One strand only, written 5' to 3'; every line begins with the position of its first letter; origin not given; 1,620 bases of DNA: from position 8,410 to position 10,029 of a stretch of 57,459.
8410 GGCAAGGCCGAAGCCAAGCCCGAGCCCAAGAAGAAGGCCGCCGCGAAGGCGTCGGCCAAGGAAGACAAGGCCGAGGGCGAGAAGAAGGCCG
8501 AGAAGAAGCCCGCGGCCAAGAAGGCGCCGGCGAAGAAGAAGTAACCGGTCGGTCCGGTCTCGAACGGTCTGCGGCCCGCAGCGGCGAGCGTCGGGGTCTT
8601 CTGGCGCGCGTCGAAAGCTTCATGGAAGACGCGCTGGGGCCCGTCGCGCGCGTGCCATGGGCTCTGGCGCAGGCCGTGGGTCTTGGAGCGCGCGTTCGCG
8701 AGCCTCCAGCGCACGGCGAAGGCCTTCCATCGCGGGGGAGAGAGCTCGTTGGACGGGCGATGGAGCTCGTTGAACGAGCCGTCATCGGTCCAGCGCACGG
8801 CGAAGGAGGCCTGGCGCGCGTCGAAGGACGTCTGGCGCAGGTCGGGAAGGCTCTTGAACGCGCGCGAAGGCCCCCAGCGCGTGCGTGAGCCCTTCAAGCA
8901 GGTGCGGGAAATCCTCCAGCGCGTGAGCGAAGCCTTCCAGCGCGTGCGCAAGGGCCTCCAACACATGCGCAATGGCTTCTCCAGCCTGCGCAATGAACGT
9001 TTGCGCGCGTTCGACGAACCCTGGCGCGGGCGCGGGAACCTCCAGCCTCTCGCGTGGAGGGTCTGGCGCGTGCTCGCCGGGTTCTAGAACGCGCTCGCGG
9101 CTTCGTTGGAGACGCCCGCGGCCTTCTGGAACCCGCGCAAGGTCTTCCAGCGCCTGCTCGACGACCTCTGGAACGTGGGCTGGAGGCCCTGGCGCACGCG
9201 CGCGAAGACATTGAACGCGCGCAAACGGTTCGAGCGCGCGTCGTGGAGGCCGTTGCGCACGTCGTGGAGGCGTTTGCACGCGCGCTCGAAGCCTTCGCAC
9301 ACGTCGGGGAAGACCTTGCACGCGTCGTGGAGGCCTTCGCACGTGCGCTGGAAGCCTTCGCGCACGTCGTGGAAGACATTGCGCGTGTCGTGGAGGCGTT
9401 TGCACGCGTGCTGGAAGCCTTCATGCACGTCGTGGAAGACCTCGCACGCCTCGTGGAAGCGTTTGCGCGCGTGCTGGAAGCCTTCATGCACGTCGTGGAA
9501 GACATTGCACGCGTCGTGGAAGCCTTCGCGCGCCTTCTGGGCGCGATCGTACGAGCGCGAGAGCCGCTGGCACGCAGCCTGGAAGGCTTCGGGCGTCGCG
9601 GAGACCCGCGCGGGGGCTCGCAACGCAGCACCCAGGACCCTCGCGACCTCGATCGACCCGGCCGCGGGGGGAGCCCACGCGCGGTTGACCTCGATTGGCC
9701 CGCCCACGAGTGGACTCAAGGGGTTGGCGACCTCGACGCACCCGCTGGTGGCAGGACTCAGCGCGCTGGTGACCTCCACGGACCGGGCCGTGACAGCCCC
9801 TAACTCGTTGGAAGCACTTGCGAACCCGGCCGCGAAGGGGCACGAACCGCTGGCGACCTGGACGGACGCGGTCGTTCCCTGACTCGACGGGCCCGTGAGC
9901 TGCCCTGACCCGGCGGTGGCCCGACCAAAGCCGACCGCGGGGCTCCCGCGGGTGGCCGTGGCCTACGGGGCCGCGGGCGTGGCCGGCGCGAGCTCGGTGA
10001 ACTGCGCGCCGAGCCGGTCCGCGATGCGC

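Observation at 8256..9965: One minus-strand frame runs open for 1.7 kb through the repeat, broken only by a single TAG, and is the same frame as the upstream capA-like gene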

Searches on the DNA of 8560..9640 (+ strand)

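Call 42: search_dna_similar(query=window:8560-9640:+, collection=plasmids, mode=distant, max_rows=10)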
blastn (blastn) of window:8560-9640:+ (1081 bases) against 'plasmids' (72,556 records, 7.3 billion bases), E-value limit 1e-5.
No match.
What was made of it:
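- Closest known: Iteron or centromere-like arrays of plasmids. Different: Located on what looks like chromosomal DNA between housekeeping genes, with no rep or par gene nearby, far more units, and no plasmid match (call 42).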

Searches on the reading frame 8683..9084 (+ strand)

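Call 7: search_protein_families(library=pfam, proteins=[window:8683-9084:+], max_evalue=1)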
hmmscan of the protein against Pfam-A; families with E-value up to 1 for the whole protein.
window:8683-9084:+ (134 aa): 4 families
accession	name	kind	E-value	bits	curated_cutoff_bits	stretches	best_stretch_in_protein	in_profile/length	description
PF07432.18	Hc1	-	0.11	12.8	23.5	1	84-106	29-51/57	Histone H1-like protein Hc1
PF13047.11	DUF3907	-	0.17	12.4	27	1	46-97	91-143/147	Protein of unknown function (DUF3907)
PF24164.1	TMP_N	-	0.22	12.4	27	1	41-101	16-76/82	Tape measure protein N-terminal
PF17835.6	NOG1_N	-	0.23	12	22.9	1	35-96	93-154/160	NOG1 N-terminal helical domain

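Call 83: search_protein_families(library=ncbifam, proteins=[window:8683-9084:+], max_evalue=0.1)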
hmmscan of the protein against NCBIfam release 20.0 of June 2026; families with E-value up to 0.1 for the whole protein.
window:8683-9084:+ (134 aa): 0 families

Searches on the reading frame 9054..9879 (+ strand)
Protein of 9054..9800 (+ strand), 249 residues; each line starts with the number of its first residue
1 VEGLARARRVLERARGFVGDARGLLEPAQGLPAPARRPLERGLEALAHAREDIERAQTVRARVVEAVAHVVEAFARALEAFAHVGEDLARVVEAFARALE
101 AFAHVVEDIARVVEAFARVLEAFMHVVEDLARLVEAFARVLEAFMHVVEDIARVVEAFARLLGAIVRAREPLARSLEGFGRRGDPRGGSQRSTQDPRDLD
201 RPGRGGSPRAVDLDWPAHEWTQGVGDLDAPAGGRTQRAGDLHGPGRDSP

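Call 7: search_protein_families(library=pfam, proteins=[window:9054-9800:+, window:9106-9879:+], max_evalue=1)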
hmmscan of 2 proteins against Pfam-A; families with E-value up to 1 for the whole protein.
window:9054-9800:+ (249 aa): 29 families (the best 25 are shown)
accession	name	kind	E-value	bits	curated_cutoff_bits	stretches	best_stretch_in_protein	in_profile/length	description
PF11887.13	Mce4_CUP1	-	0.00013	22.1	32.6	1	86-176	39-126/222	Cholesterol uptake porter CUP1 of Mce4, putative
PF08654.15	DASH_Dad2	-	0.0019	19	26.9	0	77-123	13-59/99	DASH complex subunit Dad2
PF20155.4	TMP_3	-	0.0028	17.8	41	1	45-143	26-124/192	Tape measure protein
PF01877.22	RNA_binding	-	0.0051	17.6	26.9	0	141-167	4-29/120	RNA binding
PF10145.14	PhageMin_Tail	-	0.012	15.9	33.2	1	73-141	37-107/201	Phage-related minor tail protein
PF14931.11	IFT20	-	0.022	15.4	27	0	86-121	22-57/119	Intraflagellar transport complex B, subunit 20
PF17896.6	NSP2_gammaCoV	-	0.025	14.2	27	1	82-161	148-228/358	Non-structural protein 2, gammacoronavirus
PF06419.17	COG6_N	-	0.027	15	27.4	0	58-107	19-68/114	Conserved oligomeric complex COG6, N-terminal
PF23854.1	DUF7217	-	0.028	14.5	29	1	60-165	93-199/238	Domain of unknown function (DUF7217)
PF02646.22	RmuC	-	0.032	13.8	26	0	57-114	225-282/291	RmuC family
PF23153.1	Aip3p_Bud6_N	-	0.033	14.9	27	0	55-99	23-70/109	Aip3p/Bud6 N-terminal domain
PF00015.26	MCPsignal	-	0.033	14.5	34.6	0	58-114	86-166/172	Methyl-accepting chemotaxis protein (MCP) signalling domain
PF07363.16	DUF1484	-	0.034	15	21.2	1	73-120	8-57/105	Protein of unknown function (DUF1484)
PF03931.21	Skp1_POZ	-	0.035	14.7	21.9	0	91-112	15-36/62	Skp1 family, tetramerisation domain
PF08856.16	DUF1826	-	0.039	14.3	22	1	40-122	12-96/202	Protein of unknown function (DUF1826)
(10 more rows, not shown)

window:9106-9879:+ (258 aa): 0 families

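Call 30: find_homologous_proteins(query=window:9054-9800:+, max_evalue=0.001)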
Query window:9054-9800:+: 8000 candidates shared short words with the query, none scored E <= 0.001.
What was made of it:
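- On Heptad-repeat protein in the plus frame (9054..9803): No database relative (call 30).
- Tried and rejected: The plus-frame protein search gave none (call 30).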

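Call 68: predict_structure(protein=window:9054-9800:+)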
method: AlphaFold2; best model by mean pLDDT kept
length: 249 residues; sequences in the alignment: 1
mean_pLDDT: 78.5   pTM: 0.37
mean pLDDT of the five models: 78.5, 77.9, 73.6, 71.3, 66.2
residues with pLDDT >= 90: 103; 70-90: 72; 50-70: 43; < 50: 31
segments of 3 or more residues with pLDDT < 50: 185-191, 202-206, 221-225
pLDDT, mean of each block of 10 residues (from residue 1): 79 79 74 79 84 87 93 95 95 97 97 98 98 97 97 97 89 71 47 53 49 52 48 53 53
secondary structure, 60 per line:
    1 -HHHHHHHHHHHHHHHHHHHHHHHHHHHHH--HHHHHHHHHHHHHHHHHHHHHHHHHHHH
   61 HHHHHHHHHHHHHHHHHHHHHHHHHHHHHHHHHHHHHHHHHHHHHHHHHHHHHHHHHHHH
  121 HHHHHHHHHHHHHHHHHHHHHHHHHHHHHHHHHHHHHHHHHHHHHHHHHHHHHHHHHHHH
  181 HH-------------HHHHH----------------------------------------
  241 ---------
elements in order: H2-30 H33-182 H196-200
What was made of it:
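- AlphaFold2 predicts a helix over residues 2-182 with pLDDT 93-98 in the repeats (call 68).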

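Call 83: search_protein_families(library=ncbifam, proteins=[window:9054-9800:+], max_evalue=0.1)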
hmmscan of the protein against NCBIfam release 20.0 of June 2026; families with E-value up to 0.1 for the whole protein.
window:9054-9800:+ (249 aa): 7 families
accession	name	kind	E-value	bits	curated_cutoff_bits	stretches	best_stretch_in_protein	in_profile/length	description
TIGR00996.1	Mtu_fam_mce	paralog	2.4e-07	30.3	140.5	1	72-165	153-246/291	MCE family protein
NF033914.0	antiphage_ZorA_1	subfamily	0.00026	19.4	190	1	45-177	418-552/619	anti-phage ZorAB system protein ZorA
NF045508.1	PhasinPhaH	equivalog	0.0056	16.9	250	1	44-156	68-178/234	phasin PhaH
NF000074.1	299782349_fosC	exception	0.0081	16.3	250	0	126-151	11-36/132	FosC2 family fosfomycin resistance glutathione transferase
NF006825.1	PRK09347.1-2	subfamily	0.0084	15.6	174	0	128-166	96-134/179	GTP cyclohydrolase I FolE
NF043058.1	T4SS_LegC2C7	subfamily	0.015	14.3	350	1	57-167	96-206/348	LegC2/C7 family Dot/Icm T4SS effector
NF053563.1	Rkd4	equivalog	0.036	12.2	860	1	52-149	277-374/747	arcadin-4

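Call 84: search_solved_structures(query=window:9054-9800:+, max_evalue=0.01)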
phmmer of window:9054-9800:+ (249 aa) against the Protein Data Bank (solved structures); distinct sequences matched with E-value up to 0.01: 12.
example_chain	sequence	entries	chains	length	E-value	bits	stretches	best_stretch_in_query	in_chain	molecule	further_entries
8qad_A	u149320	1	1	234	8.8e-11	45.3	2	61-156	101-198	sc-apCC-6-LLIA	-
9r1o_A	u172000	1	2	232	2e-06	31.1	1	72-163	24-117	sc-apCC-6-DPH-NR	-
8qae_A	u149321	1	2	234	2.1e-05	27.7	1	33-174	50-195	sc-apCC-6-SLLA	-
6nyi_A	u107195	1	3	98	0.0012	22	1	101-167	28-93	Design construct XXA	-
6nz1_A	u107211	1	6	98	0.0014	21.7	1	101-167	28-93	Design construct XXA_GVDQ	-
6nyk_A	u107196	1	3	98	0.002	21.2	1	103-163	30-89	Design construct XAX_GGDQ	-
6nye_A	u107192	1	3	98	0.005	19.9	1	116-176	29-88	Design construct XAX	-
6o0i_A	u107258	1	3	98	0.0054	19.8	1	115-176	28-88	Design construct XAA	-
6nxm_A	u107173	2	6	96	0.009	19.1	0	103-156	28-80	Design construct XAA_GVDQ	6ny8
6o0c_A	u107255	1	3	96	0.0091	19.1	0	103-156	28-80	Design construct XAA_GVDQ mutant M4L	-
4tql_A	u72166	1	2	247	0.0094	19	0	44-156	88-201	Three helix bundle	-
6nz3_A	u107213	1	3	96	0.0094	19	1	117-162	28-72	Design construct XAA_GGHN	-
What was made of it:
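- Closest known: Heptad-repeat. Same: It is predicted as one long helix and matches designed coiled coils (calls 68, 84).
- It resembles designed coiled coils in the PDB (8qad, E = 9e-11) and gives sub-threshold hits to the helical region of MCE-family proteins (calls 83, 84).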

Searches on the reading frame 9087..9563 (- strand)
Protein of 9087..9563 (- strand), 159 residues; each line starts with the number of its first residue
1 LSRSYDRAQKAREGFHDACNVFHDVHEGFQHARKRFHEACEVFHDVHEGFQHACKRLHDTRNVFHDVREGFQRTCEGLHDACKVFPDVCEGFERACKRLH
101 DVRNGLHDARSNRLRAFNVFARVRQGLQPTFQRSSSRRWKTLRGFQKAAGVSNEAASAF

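Call 19: find_related_loci(query=A1, collection=genome_contigs, flank=4000)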
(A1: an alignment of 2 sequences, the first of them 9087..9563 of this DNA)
Query A1 (159 aa) in genome_contigs; peptide patterns used: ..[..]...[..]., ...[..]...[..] (x = any residue, [..] = any of these).
82 stretches matched a pattern, but none encodes a relative of the query by tblastn (E <= 1e-3).
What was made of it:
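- Tried and rejected: GTDB species genomes gave none (call 19).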

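Call 21: find_related_loci(query=A1, collection=metagenome_contigs, flank=4000)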
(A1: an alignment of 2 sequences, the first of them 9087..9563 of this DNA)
Query A1 (159 aa) in metagenome_contigs; peptide patterns used: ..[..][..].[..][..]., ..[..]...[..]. (x = any residue, [..] = any of these).
214 stretches matched a pattern; 1 encode a relative of the query (tblastn E <= 1e-3); 1 distinct loci.
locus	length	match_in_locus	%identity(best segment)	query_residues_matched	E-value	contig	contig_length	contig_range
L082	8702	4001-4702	62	9-159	3e-52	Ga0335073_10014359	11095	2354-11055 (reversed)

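Call 41: search_protein_representatives(alignment_id=A1)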
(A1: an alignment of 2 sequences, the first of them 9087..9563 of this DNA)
Query: 2 sequences, 204 profile positions. Proteins with E-value up to 0.001 (for the whole library): 53; up to 1e-10: 5; up to 1e-30: 1. The best 53 are listed.
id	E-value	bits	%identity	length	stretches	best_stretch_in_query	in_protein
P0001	2.3e-116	402.8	-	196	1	11-204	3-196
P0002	4.8e-22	94.8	-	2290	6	15-115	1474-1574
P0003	8.9e-14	67.8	-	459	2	9-111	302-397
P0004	6.0e-12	61.8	-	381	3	12-119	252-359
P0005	1.4e-11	60.6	-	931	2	11-123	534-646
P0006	4.2e-08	49.3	-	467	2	39-115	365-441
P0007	5.1e-08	49.0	-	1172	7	41-161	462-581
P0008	8.2e-08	48.3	-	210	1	39-113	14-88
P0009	9.7e-08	48.1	-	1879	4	41-135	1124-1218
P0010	1.1e-07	47.8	-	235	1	12-114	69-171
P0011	1.2e-07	47.8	-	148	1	18-103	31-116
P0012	1.6e-07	47.3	-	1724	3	45-128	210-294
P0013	1.6e-07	47.3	-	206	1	41-122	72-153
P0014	2.5e-07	46.7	-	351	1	13-100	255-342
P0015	3.7e-07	46.2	-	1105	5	87-167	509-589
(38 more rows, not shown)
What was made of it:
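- Tried and rejected: Exhaustive profile search (call 41).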

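Call 44: find_encoding_contigs(protein=P0008, flank=3000, max_places=3)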
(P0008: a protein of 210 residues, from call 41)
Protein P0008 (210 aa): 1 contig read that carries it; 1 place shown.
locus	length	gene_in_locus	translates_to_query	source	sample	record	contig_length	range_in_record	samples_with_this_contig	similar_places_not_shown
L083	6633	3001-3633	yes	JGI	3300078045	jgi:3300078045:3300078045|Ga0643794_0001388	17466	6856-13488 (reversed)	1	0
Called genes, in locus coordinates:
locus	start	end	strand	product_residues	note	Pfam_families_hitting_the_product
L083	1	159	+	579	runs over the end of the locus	PF01807:Zn_ribbon_DnaG, PF08275:DNAG_N, PF01751:Toprim, PF13155:Toprim_2, PF13362:Toprim_3, PF13662:Toprim_4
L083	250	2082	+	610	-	PF03979:Sigma70_r1_1, PF00140:Sigma70_r1_2, PF04542:Sigma70_r2, PF04539:Sigma70_r3, PF04545:Sigma70_r4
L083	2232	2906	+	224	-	-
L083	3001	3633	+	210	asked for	-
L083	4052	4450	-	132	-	-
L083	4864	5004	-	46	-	-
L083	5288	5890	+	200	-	-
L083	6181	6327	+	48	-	-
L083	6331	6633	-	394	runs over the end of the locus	PF17785:PUA_3, PF10672:Methyltrans_SAM, PF03602:Cons_hypoth95 (weak), PF05175:MTS (weak), PF13847:Methyltransf_31 (weak)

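Call 45: find_encoding_contigs(protein=P0010, flank=3000, max_places=3)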
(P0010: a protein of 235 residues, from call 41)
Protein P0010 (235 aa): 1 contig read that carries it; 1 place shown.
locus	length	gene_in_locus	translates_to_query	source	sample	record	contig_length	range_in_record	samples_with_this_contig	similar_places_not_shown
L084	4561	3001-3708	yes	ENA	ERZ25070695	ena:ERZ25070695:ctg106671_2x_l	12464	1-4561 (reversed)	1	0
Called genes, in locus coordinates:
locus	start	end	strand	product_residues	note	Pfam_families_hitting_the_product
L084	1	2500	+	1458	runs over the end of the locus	PF07494:Reg_prop (faint), PF08450:SGL (faint), PF16819:DUF5074 (faint), PF23748:Beta-prop_LRRK2 (faint), PF07495:Y_Y_Y, PF13185:GAF_2 (weak), PF13185:GAF_2, PF02518:HATPase_c, +2 more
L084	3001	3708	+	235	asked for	-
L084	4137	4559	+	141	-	?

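Call 46: find_encoding_contigs(protein=P0013, flank=3000, max_places=3)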
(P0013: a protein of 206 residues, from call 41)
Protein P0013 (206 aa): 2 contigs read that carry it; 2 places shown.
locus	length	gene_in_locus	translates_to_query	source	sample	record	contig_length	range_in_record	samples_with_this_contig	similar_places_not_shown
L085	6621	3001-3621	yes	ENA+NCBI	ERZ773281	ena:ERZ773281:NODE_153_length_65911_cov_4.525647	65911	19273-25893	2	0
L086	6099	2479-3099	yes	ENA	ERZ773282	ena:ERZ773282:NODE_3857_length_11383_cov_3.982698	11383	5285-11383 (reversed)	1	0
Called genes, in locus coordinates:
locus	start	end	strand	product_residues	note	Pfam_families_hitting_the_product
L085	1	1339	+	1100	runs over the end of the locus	PF03477:ATP-cone, PF00317:Ribonuc_red_lgN, PF02867:Ribonuc_red_lgC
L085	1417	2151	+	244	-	PF01396:Zn_ribbon_Top1 (weak)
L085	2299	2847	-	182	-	-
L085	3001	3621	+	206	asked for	-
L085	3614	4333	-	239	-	PF04982:TM_HPP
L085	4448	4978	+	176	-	PF04982:TM_HPP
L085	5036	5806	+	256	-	-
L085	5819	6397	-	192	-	-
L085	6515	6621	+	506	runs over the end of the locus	PF00117:GATase, PF07722:Peptidase_C26, PF02540:NAD_synthase (faint), PF03054:tRNA_Me_trans (weak), PF06508:QueC (faint), PF00958:GMP_synt_C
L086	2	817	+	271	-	?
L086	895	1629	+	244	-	PF01396:Zn_ribbon_Top1 (weak)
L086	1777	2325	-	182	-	-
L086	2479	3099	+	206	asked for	-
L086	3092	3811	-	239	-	PF04982:TM_HPP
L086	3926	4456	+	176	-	PF04982:TM_HPP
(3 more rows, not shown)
